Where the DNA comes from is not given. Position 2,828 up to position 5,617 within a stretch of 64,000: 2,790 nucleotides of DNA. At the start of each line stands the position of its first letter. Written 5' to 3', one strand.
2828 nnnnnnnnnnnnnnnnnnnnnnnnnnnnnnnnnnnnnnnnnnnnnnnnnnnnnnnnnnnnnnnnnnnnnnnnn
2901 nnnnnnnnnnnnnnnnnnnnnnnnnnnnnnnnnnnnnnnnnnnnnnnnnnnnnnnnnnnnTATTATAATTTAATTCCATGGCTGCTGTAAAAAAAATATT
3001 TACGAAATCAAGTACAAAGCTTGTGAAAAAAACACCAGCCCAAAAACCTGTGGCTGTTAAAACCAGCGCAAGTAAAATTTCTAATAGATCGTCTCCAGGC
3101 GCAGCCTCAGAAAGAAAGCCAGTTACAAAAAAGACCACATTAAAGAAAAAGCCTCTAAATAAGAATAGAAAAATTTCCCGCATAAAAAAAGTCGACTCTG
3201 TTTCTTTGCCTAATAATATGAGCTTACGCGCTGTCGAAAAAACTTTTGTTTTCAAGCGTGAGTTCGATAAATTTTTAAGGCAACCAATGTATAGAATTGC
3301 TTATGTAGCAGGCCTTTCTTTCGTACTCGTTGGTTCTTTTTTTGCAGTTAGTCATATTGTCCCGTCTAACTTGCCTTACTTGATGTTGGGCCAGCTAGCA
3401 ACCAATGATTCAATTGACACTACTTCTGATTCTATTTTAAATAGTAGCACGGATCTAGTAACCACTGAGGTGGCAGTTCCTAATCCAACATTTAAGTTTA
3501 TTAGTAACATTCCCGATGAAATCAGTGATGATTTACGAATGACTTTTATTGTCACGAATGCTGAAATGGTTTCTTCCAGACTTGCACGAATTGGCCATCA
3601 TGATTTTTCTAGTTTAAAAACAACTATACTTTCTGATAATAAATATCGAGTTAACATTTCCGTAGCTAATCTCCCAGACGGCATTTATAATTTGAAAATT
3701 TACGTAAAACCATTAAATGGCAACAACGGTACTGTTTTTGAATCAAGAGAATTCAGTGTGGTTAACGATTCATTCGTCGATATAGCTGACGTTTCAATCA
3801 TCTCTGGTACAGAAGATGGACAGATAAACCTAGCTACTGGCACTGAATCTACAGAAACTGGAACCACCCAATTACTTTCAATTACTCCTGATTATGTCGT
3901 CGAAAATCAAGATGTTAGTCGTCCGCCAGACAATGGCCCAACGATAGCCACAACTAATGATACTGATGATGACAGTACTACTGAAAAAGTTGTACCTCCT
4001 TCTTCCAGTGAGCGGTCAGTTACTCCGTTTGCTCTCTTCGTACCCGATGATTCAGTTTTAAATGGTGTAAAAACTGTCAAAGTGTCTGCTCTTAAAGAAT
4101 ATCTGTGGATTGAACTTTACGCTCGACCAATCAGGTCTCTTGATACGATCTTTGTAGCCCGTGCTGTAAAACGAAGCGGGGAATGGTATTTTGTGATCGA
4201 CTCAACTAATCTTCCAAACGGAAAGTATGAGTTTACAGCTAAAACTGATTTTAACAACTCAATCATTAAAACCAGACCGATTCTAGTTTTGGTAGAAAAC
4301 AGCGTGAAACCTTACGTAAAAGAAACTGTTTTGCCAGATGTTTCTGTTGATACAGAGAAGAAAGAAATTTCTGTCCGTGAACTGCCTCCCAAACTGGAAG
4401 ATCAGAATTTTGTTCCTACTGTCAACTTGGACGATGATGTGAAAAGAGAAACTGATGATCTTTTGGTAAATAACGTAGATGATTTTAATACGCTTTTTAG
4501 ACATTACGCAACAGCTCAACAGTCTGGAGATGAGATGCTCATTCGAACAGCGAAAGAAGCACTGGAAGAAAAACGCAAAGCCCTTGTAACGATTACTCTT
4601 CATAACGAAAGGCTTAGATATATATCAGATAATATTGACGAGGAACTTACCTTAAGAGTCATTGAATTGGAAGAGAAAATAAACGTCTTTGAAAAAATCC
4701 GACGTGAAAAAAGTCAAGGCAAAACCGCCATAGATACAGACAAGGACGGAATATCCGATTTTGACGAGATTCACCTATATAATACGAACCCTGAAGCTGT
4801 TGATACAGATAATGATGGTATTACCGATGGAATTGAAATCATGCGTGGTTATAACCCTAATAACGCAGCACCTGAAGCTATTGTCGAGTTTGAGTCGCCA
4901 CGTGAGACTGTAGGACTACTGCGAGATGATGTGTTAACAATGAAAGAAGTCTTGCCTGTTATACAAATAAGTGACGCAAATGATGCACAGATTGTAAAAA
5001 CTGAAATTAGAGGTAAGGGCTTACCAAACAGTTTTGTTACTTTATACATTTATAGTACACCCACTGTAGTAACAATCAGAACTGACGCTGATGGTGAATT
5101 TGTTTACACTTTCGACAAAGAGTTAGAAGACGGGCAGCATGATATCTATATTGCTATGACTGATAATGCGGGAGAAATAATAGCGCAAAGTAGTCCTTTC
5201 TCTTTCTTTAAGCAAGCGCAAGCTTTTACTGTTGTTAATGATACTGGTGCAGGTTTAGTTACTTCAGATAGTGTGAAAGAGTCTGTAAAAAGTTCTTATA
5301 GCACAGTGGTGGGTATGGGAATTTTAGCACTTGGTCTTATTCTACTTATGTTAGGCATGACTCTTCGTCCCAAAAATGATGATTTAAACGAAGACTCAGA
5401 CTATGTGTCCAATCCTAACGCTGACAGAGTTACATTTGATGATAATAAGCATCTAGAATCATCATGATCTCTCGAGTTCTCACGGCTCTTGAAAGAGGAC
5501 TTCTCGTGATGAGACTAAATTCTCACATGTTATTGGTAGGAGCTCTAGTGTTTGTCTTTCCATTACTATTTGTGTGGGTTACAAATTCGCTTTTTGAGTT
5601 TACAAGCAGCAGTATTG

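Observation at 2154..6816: Two-component operon wrapped around a giant Ca-binding surface protein, inserted between uvrB and uvrA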

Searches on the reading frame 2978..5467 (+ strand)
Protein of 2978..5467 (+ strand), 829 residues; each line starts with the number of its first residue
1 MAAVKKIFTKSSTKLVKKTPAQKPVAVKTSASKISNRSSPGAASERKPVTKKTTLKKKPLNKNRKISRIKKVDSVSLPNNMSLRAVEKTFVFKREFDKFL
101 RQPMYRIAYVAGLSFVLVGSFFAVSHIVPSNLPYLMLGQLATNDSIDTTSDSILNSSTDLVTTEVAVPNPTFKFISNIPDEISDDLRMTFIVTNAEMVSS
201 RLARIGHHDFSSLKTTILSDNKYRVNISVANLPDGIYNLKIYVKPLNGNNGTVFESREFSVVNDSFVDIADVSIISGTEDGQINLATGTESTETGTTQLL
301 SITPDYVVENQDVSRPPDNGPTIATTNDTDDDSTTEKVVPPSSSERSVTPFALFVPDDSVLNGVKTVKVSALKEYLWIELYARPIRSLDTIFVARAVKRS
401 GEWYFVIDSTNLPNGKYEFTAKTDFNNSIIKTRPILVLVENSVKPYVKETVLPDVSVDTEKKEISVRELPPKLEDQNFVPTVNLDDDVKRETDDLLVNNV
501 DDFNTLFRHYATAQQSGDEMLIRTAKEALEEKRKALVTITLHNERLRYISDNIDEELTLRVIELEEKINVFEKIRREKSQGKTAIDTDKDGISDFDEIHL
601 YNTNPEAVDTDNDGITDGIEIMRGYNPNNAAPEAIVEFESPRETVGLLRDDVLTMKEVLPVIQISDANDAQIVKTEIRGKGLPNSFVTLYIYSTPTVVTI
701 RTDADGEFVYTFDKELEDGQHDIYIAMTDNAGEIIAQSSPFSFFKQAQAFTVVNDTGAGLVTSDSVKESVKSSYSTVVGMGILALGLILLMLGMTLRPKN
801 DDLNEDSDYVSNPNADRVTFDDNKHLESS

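Call 4: search_protein_families(library=pfam, proteins=[window:2978-5467:+], max_evalue=0.01)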
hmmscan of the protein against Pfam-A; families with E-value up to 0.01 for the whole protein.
window:2978-5467:+ (829 aa): 4 families
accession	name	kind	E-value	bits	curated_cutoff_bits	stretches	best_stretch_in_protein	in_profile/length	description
PF19077.6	Big_13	-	1e-12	48.9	27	1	675-742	29-97/102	Bacterial Ig-like domain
PF07495.19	Y_Y_Y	-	2.9e-07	30.7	26.6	1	220-252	24-55/65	Y_Y_Y domain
PF18884.5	TSP3_bac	-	3.3e-06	27.3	25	1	609-630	1-22/22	Bacterial TSP3 repeat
PF17936.7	Big_6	-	0.0057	17.3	27.6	0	675-733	15-72/83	Bacterial Ig domain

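Call 6: find_homologous_proteins(query=window:2978-5467:+)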
Query window:2978-5467:+ (829 aa): 11 proteins with E <= 0.001 among 8000 candidates.
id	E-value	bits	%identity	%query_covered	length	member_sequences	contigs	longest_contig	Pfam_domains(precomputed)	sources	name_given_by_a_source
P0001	0.0e+0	1801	100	100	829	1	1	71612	PF07495.20,PF18884.6,PF19077.7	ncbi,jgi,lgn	ncbi:MAG: hypothetical protein ACI9BF_000008 [Candidatus Paceibacteria bacterium]|jgi:hypothetical p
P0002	0.0e+0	1193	69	100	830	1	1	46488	PF19077.7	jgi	jgi:hypothetical protein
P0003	3.2e-186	639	42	23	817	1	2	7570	PF18884.6,PF19077.7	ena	-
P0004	2.4e-155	537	51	54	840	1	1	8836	PF18884.6,PF19077.7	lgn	-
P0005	1.4e-150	521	41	86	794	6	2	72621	PF18884.6,PF19077.7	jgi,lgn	jgi:hypothetical protein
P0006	2.2e-146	507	39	94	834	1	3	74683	PF18884.6,PF19077.7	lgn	-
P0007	1.1e-85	307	32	95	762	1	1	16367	PF18884.6,PF19077.7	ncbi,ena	-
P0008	1.3e-4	39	57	5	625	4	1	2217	PF07679.23,PF13895.13,PF13927.13,PF13385.14,PF18884.6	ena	-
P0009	2.3e-4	38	53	6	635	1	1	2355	PF07679.23,PF13895.13,PF13927.13,PF13385.14,PF18884.6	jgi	jgi:Concanavalin A-like lectin/glucanases superfamily/Immunoglobulin domain/Bacterial TSP3 repeat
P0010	4.1e-4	37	37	8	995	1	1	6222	PF06739.18,PF18884.6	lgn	-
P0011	7.5e-4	36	53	5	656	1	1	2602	PF07679.23,PF13895.13,PF13927.13,PF13385.14,PF18884.6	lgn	-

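Call 8: find_encoding_contigs(protein=P0002, flank=8000, max_places=3)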
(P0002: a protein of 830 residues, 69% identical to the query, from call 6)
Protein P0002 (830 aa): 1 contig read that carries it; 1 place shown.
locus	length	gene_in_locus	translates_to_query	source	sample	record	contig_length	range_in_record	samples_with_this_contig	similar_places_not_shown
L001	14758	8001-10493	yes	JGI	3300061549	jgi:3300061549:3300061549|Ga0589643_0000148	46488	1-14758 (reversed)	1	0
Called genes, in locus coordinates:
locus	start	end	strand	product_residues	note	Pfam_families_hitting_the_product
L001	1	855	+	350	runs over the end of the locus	PF01594:AI-2E_transport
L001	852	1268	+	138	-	-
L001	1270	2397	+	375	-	PF09587:PGA_cap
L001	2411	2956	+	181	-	PF00254:FKBP_C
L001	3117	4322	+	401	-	PF01702:TGT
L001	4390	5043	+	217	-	-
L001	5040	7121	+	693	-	PF04851:ResIII, PF17757:UvrB_inter, PF27431:UvrB_3rd, PF00271:Helicase_C, PF12344:UvrB, PF02151:UVR (weak)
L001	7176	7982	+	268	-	PF00072:Response_reg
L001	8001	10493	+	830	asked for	PF19077:Big_13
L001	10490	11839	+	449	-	PF00512:HisKA, PF02518:HATPase_c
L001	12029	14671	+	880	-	PF02463:SMC_N (faint), PF13191:AAA_16 (faint), PF00005:ABC_tran (faint), PF13304:AAA_21 (faint), PF13401:AAA_22 (faint), PF13555:AAA_29 (faint), PF17760:UvrA_inter, PF00684:DnaJ_CXXCXGXG (faint)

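Call 9: find_encoding_contigs(protein=P0005, flank=8000, max_places=3)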
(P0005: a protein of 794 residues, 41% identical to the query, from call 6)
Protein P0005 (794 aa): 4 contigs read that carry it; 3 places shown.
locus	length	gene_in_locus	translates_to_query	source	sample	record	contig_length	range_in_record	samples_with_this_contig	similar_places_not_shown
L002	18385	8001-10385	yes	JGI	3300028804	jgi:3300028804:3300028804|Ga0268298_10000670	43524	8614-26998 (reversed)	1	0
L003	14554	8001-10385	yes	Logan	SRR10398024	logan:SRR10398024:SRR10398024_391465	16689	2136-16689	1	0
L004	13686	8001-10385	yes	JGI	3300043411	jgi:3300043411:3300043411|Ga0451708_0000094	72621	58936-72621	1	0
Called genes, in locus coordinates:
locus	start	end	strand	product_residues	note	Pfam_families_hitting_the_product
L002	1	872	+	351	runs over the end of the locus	PF01594:AI-2E_transport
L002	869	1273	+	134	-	-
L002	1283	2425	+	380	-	PF09587:PGA_cap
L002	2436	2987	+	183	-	PF00254:FKBP_C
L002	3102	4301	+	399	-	PF01702:TGT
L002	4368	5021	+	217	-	PF13328:HD_4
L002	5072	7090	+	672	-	PF04851:ResIII, PF17757:UvrB_inter, PF27431:UvrB_3rd, PF00271:Helicase_C, PF12344:UvrB, PF02151:UVR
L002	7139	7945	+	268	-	PF00072:Response_reg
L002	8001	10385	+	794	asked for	PF18884:TSP3_bac (faint), PF19077:Big_13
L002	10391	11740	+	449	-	PF00512:HisKA, PF02518:HATPase_c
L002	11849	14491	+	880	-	PF02463:SMC_N (faint), PF13191:AAA_16 (faint), PF13476:AAA_23 (faint), PF20720:nSTAND3 (faint), PF00005:ABC_tran (faint), PF13173:AAA_14 (faint), PF13175:AAA_15 (faint), PF17760:UvrA_inter, +4 more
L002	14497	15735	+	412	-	PF01541:GIY-YIG, PF02151:UVR (weak), PF08459:UvrC_RNaseH_dom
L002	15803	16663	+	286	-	PF03721:UDPG_MGDP_dh_N, PF00984:UDPG_MGDP_dh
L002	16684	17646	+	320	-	PF01820:Dala_Dala_lig_N, PF02655:ATP-grasp_3, PF07478:Dala_Dala_lig_C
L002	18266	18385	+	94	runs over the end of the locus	PF06961:DUF1294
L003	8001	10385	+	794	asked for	PF18884:TSP3_bac (faint), PF19077:Big_13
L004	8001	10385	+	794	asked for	PF18884:TSP3_bac (faint), PF19077:Big_13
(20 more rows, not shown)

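Call 10: find_encoding_contigs(protein=P0006, flank=8000, max_places=3)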
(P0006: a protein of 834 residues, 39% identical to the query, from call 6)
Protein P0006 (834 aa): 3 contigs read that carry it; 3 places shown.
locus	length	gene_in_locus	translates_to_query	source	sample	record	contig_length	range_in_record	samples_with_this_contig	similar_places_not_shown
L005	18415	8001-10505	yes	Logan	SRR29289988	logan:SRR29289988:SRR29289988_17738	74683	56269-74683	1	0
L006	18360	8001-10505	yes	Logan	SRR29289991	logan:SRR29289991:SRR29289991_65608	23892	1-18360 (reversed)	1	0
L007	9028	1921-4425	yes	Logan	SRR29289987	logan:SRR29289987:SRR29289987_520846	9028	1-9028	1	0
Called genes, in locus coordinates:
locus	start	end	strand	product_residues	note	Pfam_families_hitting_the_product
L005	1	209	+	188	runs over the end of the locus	PF08534:Redoxin, PF00578:AhpC-TSA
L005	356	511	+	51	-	-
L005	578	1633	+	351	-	PF01594:AI-2E_transport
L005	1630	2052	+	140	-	-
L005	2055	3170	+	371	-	PF09587:PGA_cap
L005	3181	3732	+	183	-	PF00254:FKBP_C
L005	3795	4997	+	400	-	PF01702:TGT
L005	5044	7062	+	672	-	PF04851:ResIII, PF17757:UvrB_inter, PF27431:UvrB_3rd, PF00271:Helicase_C, PF12344:UvrB, PF02151:UVR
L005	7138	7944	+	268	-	PF00072:Response_reg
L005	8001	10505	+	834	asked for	PF18884:TSP3_bac (weak), PF19077:Big_13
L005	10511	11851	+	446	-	PF00512:HisKA, PF02518:HATPase_c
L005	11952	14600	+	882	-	PF02463:SMC_N (faint), PF13191:AAA_16 (faint), PF13476:AAA_23 (faint), PF20703:nSTAND1 (faint), PF00005:ABC_tran (faint), PF13175:AAA_15 (faint), PF13304:AAA_21 (faint), PF17760:UvrA_inter, +4 more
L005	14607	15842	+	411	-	PF01541:GIY-YIG, PF08459:UvrC_RNaseH_dom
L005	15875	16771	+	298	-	PF03721:UDPG_MGDP_dh_N, PF00984:UDPG_MGDP_dh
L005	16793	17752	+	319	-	PF01820:Dala_Dala_lig_N, PF02655:ATP-grasp_3, PF07478:Dala_Dala_lig_C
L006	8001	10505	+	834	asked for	PF18884:TSP3_bac (weak), PF19077:Big_13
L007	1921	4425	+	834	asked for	PF18884:TSP3_bac (weak), PF19077:Big_13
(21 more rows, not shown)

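Call 11: find_encoding_contigs(protein=P0007, flank=8000, max_places=3)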
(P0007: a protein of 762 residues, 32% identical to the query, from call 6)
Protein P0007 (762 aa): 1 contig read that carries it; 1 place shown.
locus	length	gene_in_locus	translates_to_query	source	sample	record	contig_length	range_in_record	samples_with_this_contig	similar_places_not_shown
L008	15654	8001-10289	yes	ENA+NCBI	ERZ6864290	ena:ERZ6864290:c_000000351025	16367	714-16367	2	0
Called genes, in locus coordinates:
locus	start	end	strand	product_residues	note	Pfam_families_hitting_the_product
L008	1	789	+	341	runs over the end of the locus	PF11376:DUF3179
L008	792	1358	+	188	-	PF08534:Redoxin, PF00578:AhpC-TSA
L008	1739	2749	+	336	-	PF01594:AI-2E_transport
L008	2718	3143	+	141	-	-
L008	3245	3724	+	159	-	PF00254:FKBP_C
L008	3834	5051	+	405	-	PF01702:TGT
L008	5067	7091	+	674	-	PF04851:ResIII, PF17757:UvrB_inter, PF27431:UvrB_3rd, PF00271:Helicase_C, PF12344:UvrB, PF02151:UVR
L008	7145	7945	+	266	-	PF00072:Response_reg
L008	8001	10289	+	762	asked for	PF18884:TSP3_bac (faint), PF19077:Big_13 (weak)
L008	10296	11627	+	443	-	PF00512:HisKA, PF02518:HATPase_c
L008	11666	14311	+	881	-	PF02463:SMC_N (faint), PF13175:AAA_15 (faint), PF13191:AAA_16 (faint), PF13476:AAA_23 (faint), PF13481:AAA_25 (faint), PF00005:ABC_tran (faint), PF05729:NACHT (faint), PF17760:UvrA_inter, +5 more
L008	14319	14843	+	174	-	-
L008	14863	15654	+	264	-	?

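Call 15: find_related_loci(query=A1, collection=genome_contigs, flank=8000)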
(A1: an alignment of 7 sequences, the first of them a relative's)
Query A1 (829 aa) in genome_contigs; peptide patterns used: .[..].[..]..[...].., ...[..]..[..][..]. (x = any residue, [..] = any of these).
600 stretches matched a pattern (row limit reached: there are more); 103 encode a relative of the query (tblastn E <= 1e-3); the best 80 are kept; 80 distinct loci.
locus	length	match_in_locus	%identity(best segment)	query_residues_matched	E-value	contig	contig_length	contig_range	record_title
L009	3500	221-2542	36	48-801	2e-154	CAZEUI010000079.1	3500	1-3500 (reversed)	MAG TPA_asm: uncultured Candidatus Saccharibacteria bacterium isolate binchicken_co53_23 genome assembly, contig: NODE_2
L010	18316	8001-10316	31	65-797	2e-104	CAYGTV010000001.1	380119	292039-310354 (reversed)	MAG TPA_asm: uncultured Candidatus Saccharibacteria bacterium isolate ERP117304_co2_145 genome assembly, contig: NODE_23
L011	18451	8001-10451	30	5-797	3e-85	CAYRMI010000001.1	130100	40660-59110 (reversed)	MAG TPA_asm: uncultured Candidatus Saccharibacteria bacterium isolate SRP300315_co1_16 genome assembly, contig: NODE_60_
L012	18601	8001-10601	33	7-770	5e-58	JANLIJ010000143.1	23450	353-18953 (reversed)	MAG: Candidatus Kaiserbacteria bacterium isolate S40-12 k99_340046, whole genome shotgun sequence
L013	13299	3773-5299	32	310-796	1e-50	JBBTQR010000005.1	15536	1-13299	MAG: Patescibacteria group bacterium isolate H41-bin256_1 H41_bin256_1_000000000005, whole genome shotgun sequence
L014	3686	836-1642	35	564-803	2e-43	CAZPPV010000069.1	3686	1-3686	MAG TPA_asm: uncultured Candidatus Saccharibacteria bacterium isolate SRP128015_co4_2 genome assembly, contig: NODE_6793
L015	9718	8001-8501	39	586-752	2e-32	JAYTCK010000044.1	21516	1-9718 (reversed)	MAG: bacterium isolate GFS_1518 GFS_1518_43, whole genome shotgun sequence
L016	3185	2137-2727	36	585-792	6e-31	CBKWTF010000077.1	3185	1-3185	MAG TPA_asm: uncultured bacterium isolate SRR29175778_binner123_Refined_14 genome assembly, contig: ERZ27337285.4865, wh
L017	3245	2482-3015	41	585-751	3e-26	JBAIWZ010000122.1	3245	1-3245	MAG: Acutalibacteraceae bacterium isolate bin_138 c_000008581587, whole genome shotgun sequence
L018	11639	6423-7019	32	586-793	8e-24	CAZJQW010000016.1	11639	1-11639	MAG TPA_asm: uncultured Candidatus Saccharibacteria bacterium isolate SRP263991_co7_1 genome assembly, contig: NODE_1093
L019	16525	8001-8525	33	456-634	2e-13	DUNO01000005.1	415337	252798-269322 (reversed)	MAG TPA_asm: Clostridiales bacterium isolate AS05jafATM_90 10099_AS05, whole genome shotgun sequence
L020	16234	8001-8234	41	555-630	2e-11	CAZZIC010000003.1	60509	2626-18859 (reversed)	MAG TPA_asm: uncultured archaeon isolate binchicken_co8_354 genome assembly, contig: NODE_367_length_60509_cov_16.131737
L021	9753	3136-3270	62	585-629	1e-10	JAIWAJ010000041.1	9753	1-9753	MAG: Methanosarcinales archaeon isolate SFP3_US_04_2 NODE_2330_length_9753_cov_2.752753, whole genome shotgun sequence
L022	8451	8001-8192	60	586-627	2e-9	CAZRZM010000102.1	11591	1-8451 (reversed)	MAG TPA_asm: uncultured Acetatifactor sp. isolate SRP287540_co2_68 genome assembly, contig: NODE_6242_length_11591_cov_1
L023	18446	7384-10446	60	585-630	4e-9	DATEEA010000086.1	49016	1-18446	MAG TPA_asm: Candidatus Polarisedimenticolia bacterium isolate SMAG_U8721 k141_606069, whole genome shotgun sequence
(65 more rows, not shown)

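Call 24: search_protein_families(library=pfam, proteins=[L013:698-1186:+, L013:1241-1963:-, L013:1983-2534:-, L013:2793-3485:+, L013:3650-5350:+, L013:5347-6690:+, L013:7784-9259:-, L013:9362-10066:-, L013:10749-11180:+, L013:11633-12316:+], max_evalue=0.001)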
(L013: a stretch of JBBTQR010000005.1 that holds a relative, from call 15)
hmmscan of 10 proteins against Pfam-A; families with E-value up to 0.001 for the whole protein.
L013:698-1186:+ (162 aa): 0 families

L013:1241-1963:- (240 aa): 2 families
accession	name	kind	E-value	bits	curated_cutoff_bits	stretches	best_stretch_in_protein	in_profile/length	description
PF00156.33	Pribosyltran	-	7e-13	48.6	26.3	1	64-204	8-140/158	Phosphoribosyl transferase domain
PF14681.12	UPRTase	-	0.00071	19.5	27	1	127-177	95-146/206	Uracil phosphoribosyltransferase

L013:1983-2534:- (183 aa): 3 families
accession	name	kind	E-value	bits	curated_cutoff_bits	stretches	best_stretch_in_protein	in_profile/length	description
PF00398.26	RrnaAD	-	1.1e-08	35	24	1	24-98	16-89/263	Ribosomal RNA adenine dimethylase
PF13649.12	Methyltransf_25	-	4.2e-07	31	27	1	42-141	1-97/97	Methyltransferase domain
PF08242.18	Methyltransf_12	-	5.9e-05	24.2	30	1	44-143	2-98/98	Methyltransferase domain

L013:2793-3485:+ (230 aa): 0 families

L013:3650-5350:+ (566 aa): 2 families
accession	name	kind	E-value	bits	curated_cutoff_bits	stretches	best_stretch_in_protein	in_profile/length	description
PF19077.6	Big_13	-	2e-10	41.5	27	1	432-498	30-96/102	Bacterial Ig-like domain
PF18884.5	TSP3_bac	-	2.5e-09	37.2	25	1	365-386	1-22/22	Bacterial TSP3 repeat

L013:5347-6690:+ (447 aa): 2 families
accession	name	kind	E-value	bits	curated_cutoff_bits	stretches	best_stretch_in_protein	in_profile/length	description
PF02518.31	HATPase_c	-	4.7e-26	91.8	26.4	1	337-446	2-110/111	Histidine kinase-, DNA gyrase B-, and HSP90-like ATPase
PF00512.31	HisKA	-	2.8e-14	53.3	26.9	1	226-291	2-66/66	His Kinase A (phospho-acceptor) domain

L013:7784-9259:- (491 aa): 4 families
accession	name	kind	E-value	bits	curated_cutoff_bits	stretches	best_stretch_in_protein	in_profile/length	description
PF01743.26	PolyA_pol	-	1.3e-36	126.1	23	1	24-149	1-126/126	Poly A polymerase head domain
PF12627.12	PolyA_pol_RNAbd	-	1.5e-22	79.6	22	1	176-237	1-62/64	Probable RNA and SrmB- binding site of polymerase A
PF01966.28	HD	-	2.6e-11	44.3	22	1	252-370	2-112/116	HD domain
PF13735.12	tRNA_NucTran2_2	-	1.4e-08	35.3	27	1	308-448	26-146/149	tRNA nucleotidyltransferase domain 2 putative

L013:9362-10066:- (234 aa): 0 families

L013:10749-11180:+ (143 aa): 0 families

L013:11633-12316:+ (227 aa): 1 family
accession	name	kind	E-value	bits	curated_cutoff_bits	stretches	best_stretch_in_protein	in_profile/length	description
PF02661.23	Fic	-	9e-15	55.7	24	1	60-165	2-91/93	Fic/DOC family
